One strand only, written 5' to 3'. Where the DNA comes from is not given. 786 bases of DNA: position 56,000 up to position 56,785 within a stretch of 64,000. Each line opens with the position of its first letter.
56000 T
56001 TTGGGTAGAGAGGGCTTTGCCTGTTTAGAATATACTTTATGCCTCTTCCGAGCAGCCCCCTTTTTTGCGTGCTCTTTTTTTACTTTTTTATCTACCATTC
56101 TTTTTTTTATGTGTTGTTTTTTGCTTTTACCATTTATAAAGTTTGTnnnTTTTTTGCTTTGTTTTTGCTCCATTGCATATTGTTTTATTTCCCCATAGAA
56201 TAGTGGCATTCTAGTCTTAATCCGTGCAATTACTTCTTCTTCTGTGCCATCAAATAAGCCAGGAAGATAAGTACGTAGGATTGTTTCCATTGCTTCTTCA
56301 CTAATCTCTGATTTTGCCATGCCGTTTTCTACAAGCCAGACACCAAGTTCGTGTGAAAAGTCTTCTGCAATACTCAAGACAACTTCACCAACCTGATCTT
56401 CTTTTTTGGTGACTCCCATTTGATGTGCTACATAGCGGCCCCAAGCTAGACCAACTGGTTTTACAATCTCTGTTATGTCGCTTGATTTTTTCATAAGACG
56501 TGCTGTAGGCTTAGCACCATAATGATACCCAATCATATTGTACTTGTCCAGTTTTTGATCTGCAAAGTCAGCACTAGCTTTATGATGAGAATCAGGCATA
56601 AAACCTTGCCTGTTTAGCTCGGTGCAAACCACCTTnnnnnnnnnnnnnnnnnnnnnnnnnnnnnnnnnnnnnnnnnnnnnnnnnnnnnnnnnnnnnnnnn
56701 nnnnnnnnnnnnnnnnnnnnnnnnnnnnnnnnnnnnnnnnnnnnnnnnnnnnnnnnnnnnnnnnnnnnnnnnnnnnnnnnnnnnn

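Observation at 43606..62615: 19-kb head-to-tail array of seven giant cysteine-rich modular surface proteins (an eighth lies at 33.2-35.3 kb)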

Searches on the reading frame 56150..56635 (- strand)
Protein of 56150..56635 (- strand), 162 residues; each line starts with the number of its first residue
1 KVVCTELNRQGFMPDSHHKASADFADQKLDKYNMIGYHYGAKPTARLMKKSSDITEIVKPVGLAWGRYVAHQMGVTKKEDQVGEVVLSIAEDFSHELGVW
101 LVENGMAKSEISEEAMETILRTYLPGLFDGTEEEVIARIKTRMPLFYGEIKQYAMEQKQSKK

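Call 30: find_homologous_proteins(query=A2, max_evalue=0.01)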
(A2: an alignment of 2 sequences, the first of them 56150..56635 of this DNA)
Query A2 (2 sequences) (162 aa, profile of the alignment): 25 proteins with E <= 0.01 among 677 candidates.
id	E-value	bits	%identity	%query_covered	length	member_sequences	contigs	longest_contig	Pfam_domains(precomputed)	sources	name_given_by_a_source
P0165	9.3e-15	73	35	54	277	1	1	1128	-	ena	-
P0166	5.7e-14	70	37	55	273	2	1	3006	-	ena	-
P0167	1.3e-8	53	27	60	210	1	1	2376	-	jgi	jgi:hypothetical protein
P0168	6.0e-8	51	42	38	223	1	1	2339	-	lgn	-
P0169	7.0e-8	50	36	55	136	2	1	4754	-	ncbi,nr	ncbi:MAG: hypothetical protein PHQ43_09970, partial [Dehalococcoidales bacterium]|nr:hypothetical pr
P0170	1.1e-6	46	29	64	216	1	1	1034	-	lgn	-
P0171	2.4e-6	45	35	62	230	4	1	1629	-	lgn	-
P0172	4.2e-6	45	33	67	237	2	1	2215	-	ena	-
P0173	3.2e-5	42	32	58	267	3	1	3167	-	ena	-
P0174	7.8e-5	40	32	64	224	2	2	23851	-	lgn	-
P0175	8.4e-5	40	32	42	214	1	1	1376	-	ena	-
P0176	9.1e-5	40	31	62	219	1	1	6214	-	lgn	-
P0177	9.8e-5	40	26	60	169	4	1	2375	-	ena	-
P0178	1.0e-4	40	27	69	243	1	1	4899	-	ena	-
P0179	1.0e-4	40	31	67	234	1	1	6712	-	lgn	-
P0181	1.6e-4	40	30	62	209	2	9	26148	-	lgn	-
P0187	4.7e-3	35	35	61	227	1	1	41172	-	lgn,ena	-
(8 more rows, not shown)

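Call 31: search_solved_structures(query=A2, max_evalue=10)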
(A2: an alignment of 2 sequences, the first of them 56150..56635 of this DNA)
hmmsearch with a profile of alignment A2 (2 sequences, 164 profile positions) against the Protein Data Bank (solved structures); distinct sequences matched with E-value up to 10: 5.
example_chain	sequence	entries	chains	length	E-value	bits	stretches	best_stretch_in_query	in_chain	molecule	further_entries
1irq_A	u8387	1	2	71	0.016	18.2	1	75-128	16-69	omega transcriptional repressor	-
2bnw_A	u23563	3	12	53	0.039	17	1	79-128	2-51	ORF OMEGA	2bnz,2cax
8c6z_A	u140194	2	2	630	0.55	13.3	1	52-109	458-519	Chitinase B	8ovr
7bkb_J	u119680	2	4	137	0.81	12.7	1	71-129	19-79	Formylmethanofuran dehydrogenase, subunit D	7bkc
2x1g_F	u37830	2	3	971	1.4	11.9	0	79-104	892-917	CADMUS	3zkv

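Call 33: find_encoding_contigs(protein=P0187, flank=10000, max_places=2)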
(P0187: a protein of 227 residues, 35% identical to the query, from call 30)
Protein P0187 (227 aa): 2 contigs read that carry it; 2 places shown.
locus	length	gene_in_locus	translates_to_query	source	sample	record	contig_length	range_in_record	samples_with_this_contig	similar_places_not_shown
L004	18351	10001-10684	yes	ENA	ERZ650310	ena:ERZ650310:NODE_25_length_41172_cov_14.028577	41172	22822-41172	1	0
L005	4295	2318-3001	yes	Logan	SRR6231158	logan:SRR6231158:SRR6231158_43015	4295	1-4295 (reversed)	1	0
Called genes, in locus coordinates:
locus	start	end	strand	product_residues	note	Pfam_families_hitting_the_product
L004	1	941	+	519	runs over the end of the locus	-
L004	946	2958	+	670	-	-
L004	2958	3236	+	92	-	-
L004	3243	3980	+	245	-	-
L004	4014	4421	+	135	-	-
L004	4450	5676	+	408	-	PF17236:SU10_MCP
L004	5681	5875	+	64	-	-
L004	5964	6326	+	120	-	-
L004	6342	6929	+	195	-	-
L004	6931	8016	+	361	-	PF00801:PKD (weak), PF18911:PKD_4, PF13385:Laminin_G_3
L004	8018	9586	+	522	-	-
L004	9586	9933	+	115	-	-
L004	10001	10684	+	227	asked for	-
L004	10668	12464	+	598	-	-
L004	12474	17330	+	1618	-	-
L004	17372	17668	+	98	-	-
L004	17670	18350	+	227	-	?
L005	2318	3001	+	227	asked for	-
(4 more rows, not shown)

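Call 34: find_encoding_contigs(protein=P0181, flank=10000, max_places=2)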
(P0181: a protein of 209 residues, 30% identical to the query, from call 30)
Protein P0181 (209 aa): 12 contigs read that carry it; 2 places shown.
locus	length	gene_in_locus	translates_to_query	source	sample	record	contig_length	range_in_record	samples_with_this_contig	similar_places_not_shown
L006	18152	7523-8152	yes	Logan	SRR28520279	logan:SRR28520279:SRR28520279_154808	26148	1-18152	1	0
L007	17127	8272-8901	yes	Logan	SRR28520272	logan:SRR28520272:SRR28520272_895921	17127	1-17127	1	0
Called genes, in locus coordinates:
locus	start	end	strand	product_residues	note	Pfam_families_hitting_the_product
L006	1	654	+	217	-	?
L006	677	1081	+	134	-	-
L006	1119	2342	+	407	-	PF17236:SU10_MCP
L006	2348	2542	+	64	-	-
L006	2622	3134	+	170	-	-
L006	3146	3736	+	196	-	-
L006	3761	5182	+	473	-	-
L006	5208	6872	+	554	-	-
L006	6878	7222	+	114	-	-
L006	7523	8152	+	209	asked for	-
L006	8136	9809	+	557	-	-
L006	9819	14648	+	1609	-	-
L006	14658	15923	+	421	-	-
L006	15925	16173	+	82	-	-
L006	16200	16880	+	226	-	-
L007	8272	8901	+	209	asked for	-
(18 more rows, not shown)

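Call 35: search_protein_families(library=phrogs, proteins=[P0165, P0166, P0167, P0171, P0174, P0181, P0187, P0178], max_evalue=0.01)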
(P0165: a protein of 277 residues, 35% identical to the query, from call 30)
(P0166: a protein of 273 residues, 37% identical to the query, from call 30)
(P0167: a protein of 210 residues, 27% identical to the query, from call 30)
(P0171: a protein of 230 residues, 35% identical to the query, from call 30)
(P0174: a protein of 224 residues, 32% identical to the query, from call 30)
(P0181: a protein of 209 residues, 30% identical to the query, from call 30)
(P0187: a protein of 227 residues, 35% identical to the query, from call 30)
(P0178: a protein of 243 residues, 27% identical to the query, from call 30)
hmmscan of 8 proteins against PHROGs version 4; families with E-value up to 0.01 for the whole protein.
P0165 (277 aa): 0 families

P0166 (273 aa): 0 families

P0167 (210 aa): 0 families

P0171 (230 aa): 0 families

P0174 (224 aa): 0 families

P0181 (209 aa): 0 families

P0187 (227 aa): 0 families

P0178 (243 aa): 0 families

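Call 40: search_protein_families(library=phrogs, proteins=[L004:946-2958:+, L004:3243-3980:+, L004:4450-5676:+, L004:6342-6929:+, L004:6931-8016:+, L004:8018-9586:+, L004:9586-9933:+, L004:10668-12464:+, L004:12474-17330:+], max_evalue=0.001)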
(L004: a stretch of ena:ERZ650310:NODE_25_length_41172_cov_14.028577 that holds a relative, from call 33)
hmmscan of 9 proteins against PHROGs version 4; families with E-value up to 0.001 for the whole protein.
L004:946-2958:+ (670 aa): 1 family
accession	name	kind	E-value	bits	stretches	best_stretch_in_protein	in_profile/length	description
phrog_15554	-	head and packaging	5.7e-69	233.9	1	74-582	85-594/666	portal protein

L004:3243-3980:+ (245 aa): 1 family
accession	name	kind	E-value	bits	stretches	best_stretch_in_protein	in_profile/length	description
phrog_16263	-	unknown function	1.3e-11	45.7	1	46-224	57-229/248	-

L004:4450-5676:+ (408 aa): 1 family
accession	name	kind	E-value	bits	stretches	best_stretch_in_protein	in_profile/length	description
phrog_1328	-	head and packaging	9.1e-30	105.3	1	12-407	14-311/583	major head protein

L004:6342-6929:+ (195 aa): 0 families

L004:6931-8016:+ (361 aa): 5 families
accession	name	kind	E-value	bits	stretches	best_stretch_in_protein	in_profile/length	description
phrog_3545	-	unknown function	9.1e-17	61.4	1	137-358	745-978/1115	-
phrog_701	-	head and packaging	1.4e-11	41.8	1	172-353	4051-4219/6136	virion structural protein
phrog_13163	-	tail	3.6e-08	32.8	1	161-356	532-717/976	baseplate wedge subunit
phrog_8510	-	head and packaging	6e-07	28.5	1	208-324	750-865/1348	virion structural protein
phrog_38322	-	unknown function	4.3e-06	26.9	1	136-358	289-505/506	-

L004:8018-9586:+ (522 aa): 0 families

L004:9586-9933:+ (115 aa): 2 families
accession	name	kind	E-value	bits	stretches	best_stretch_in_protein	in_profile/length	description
phrog_1396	-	tail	4.7e-07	30.3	1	25-114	239-340/504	tail fiber protein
phrog_2557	-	head and packaging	2.7e-05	24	1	27-114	434-532/534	virion structural protein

L004:10668-12464:+ (598 aa): 0 families

L004:12474-17330:+ (1618 aa): 1 family
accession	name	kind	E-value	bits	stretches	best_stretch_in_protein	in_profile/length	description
phrog_16165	-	unknown function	3e-30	105.2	1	1278-1575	1527-1812/1849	-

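Call 45: predict_structure(alignment_id=A4)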
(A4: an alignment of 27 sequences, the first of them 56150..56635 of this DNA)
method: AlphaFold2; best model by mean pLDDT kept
length: 162 residues; sequences in the alignment: 27
mean_pLDDT: 85.5   pTM: 0.68
mean pLDDT of the five models: 85.5, 84.3, 83.1, 82.2, 80.4
residues with pLDDT >= 90: 93; 70-90: 42; 50-70: 27; < 50: 0
segments of 3 or more residues with pLDDT < 50: none
pLDDT, mean of each block of 10 residues (from residue 1): 94 98 96 92 91 92 96 97 93 92 80 68 74 76 60 72 69
secondary structure, 60 per line:
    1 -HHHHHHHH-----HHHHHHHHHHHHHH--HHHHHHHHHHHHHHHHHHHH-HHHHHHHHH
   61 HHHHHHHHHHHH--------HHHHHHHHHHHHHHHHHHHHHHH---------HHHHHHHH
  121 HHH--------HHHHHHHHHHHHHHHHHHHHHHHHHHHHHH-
elements in order: H2-9 H15-28 H31-50 H52-72 H81-103 H113-123 H132-161

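Call 47: fold_search(model_id=the predicted structure, library=pdb)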
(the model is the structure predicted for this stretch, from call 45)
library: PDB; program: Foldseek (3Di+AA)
matches with E <= 10: 1; with E <= 0.001: 0
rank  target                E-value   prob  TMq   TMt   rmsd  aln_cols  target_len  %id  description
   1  1t6p_A                9.3e+00  0.03  0.19  0.07  19.4       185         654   11  Crystal Structure of Phenylalanine Ammonia Lyase from Rhodosporidium toruloides (released 2004-10-12)

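Call 49: fold_search(model_id=the predicted structure, library=viral)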
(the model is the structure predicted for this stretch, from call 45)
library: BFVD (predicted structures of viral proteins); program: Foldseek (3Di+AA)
matches with E <= 10: 21; with E <= 0.001: 2
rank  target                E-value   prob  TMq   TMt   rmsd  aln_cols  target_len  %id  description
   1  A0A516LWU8            3.3e-04  1.00  0.62  0.24   2.9       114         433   27  (no name in the UniProt tables at hand)
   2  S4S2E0                5.6e-04  1.00  0.59  0.13   5.3       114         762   22  (no name in the UniProt tables at hand)
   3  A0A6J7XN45            4.1e-02  1.00  0.58  0.22   1.9       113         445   20  Uncharacterized protein [uncultured Caudovirales phage]
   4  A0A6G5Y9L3            3.0e-01  1.00  0.56  0.24   3.0       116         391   19  (no name in the UniProt tables at hand)
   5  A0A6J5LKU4            4.9e-01  1.00  0.55  0.31  10.9       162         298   16  Uncharacterized protein [uncultured Caudovirales phage]
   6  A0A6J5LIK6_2          4.9e-01  0.98  0.59  0.12  12.5       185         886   14  DUF4815 domain-containing protein [uncultured Caudovirales phage]
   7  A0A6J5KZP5            5.4e-01  1.00  0.52  0.24   2.7       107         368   16  Uncharacterized protein [uncultured Caudovirales phage]
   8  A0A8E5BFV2            7.2e-01  0.97  0.45  0.07   3.2       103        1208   18  (no name in the UniProt tables at hand)
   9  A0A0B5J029            7.2e-01  0.21  0.25  0.09  12.7       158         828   14  Uncharacterized protein [Pandoravirus inopinatum]
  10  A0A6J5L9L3            3.2e+00  0.06  0.15  0.14  11.6        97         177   12  IrrE N-terminal-like domain-containing protein [uncultured Caudovirales phage]
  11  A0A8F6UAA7            4.0e+00  0.02  0.14  0.11  25.5       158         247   16  High mobility group protein homolog [Rhinella marina erythrocytic-like virus]
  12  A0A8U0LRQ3            5.1e+00  0.04  0.16  0.18  15.4       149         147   11  (no name in the UniProt tables at hand)
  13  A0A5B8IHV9            7.1e+00  0.05  0.20  0.15  12.8       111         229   17  Uncharacterized protein [Mimiviridae sp. ChoanoV1]
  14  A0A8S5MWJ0            7.1e+00  0.02  0.15  0.06  17.6       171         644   13  Minor capsid protein [Siphoviridae sp. ctsBB38]
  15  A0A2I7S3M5            7.8e+00  0.04  0.19  0.19  14.4       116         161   12  (no name in the UniProt tables at hand)
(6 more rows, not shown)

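Call 51: find_related_loci(query=A4, collection=viral_contigs, flank=6000)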
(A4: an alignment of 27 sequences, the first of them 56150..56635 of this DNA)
Query A4 (162 aa) in viral_contigs; peptide patterns used: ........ (x = any residue, [..] = any of these).
18 stretches matched a pattern; 18 encode a relative of the query (tblastn E <= 1e-3); 18 distinct loci.
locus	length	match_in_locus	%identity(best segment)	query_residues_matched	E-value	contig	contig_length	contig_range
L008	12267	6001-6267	34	1-89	2e-14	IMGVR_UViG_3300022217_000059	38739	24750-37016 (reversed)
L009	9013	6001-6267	34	2-90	5e-13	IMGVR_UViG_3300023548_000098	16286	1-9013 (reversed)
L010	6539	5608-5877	33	1-91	7e-13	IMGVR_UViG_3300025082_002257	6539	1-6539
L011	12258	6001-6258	34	1-86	1e-12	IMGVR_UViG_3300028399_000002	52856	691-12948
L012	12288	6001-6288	35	2-101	6e-12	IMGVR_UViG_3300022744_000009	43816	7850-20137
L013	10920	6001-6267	36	2-90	9e-12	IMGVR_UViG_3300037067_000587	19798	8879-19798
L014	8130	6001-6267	35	2-90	2e-11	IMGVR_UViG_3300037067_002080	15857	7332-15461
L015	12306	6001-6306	29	1-101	4e-11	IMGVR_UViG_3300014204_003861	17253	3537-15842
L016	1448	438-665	36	2-77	2e-10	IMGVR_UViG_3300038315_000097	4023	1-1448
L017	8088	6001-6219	36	2-74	2e-9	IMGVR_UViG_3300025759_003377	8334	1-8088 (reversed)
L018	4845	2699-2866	41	2-57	4e-9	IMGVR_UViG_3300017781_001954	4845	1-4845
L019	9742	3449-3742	31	2-100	3e-9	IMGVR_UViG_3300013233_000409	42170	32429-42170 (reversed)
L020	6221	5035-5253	36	2-74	3e-9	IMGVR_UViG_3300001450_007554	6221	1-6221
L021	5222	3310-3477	39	2-57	5e-9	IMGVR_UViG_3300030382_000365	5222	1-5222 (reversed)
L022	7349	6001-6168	39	2-57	4e-9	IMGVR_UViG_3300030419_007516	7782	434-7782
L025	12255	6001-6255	27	2-87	2e-4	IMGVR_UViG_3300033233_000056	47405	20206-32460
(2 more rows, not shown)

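Call 80: search_dna_similar(query=window:56150-56635:-, collection=phages, mode=protein, max_evalue=0.001, max_rows=25)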
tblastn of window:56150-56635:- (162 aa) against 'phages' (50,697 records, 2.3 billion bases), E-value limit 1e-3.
No match.

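Call 81: search_dna_similar(query=P0181, collection=phages, mode=protein, max_evalue=0.01, max_rows=25)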
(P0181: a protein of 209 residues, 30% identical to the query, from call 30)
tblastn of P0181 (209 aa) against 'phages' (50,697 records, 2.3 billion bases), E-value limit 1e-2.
Records with a match: 2; places in all: 2; records where one place covers at least 80% of the query: 0.
Best place of each record, by identity: <60% 2.
By first word of the organism name: Puniceispirillum 2.
By host as written in the record: Candidatus Puniceispirillum marinum IMCC1322 2.
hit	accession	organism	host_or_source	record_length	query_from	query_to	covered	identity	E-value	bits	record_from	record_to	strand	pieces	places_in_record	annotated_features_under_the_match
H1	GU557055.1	Puniceispirillum phage HMO-2011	Candidatus Puniceispirillum marinum ...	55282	103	197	45%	29.4%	7e-5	49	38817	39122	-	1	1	hypothetical protein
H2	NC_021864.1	Puniceispirillum phage HMO-2011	Candidatus Puniceispirillum marinum ...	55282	103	197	45%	29.4%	7e-5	49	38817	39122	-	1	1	hypothetical protein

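Call 82: get_annotated_region(hit=H2, flank=9000)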
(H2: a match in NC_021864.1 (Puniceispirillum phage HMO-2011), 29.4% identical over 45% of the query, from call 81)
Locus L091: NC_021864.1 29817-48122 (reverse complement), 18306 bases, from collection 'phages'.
description: Puniceispirillum phage HMO-2011, complete genome.
organism: Puniceispirillum phage HMO-2011 (NCBI taxid 948071)
taxonomy: Viruses; Duplodnaviria; Heunggongvirae; Uroviricota; Caudoviricetes
host: Candidatus Puniceispirillum marinum IMCC1322; source: -; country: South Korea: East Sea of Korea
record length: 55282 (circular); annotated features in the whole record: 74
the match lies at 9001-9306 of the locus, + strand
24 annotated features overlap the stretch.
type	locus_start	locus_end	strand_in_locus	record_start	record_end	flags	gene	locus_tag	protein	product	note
CDS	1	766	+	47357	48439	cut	-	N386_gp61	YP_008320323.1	methanesulfonate monooxygenase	Pfam:PF00848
CDS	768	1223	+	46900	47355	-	-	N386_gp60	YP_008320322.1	hypothetical protein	-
CDS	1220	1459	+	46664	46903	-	-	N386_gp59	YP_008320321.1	hypothetical protein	-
CDS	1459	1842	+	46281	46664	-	-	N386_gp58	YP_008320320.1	hypothetical protein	similar to hypothetical protein ORF031 from Pseudomonas phage PA11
CDS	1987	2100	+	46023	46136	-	-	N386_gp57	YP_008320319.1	hypothetical protein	-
CDS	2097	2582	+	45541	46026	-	-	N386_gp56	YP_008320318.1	phage lysozyme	Pfam:PF00959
CDS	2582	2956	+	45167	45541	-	-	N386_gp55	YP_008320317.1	hypothetical protein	-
CDS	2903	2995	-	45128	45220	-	-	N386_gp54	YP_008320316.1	hypothetical protein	-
CDS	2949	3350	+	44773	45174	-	-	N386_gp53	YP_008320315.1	hypothetical protein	-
CDS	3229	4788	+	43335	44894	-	-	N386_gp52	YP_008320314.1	terminase large subunit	Pfam:PF03237; terminase_6; terminase-like family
CDS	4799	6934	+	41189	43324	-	-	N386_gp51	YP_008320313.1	head-tail adaptor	-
CDS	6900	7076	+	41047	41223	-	-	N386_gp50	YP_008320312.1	hypothetical protein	-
CDS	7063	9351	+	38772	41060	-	-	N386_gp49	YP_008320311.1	hypothetical protein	-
CDS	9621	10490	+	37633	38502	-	-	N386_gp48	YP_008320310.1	hypothetical protein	-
CDS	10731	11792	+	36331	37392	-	-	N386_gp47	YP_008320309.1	putative coat protein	Pfam:PF11651, P22 coat protein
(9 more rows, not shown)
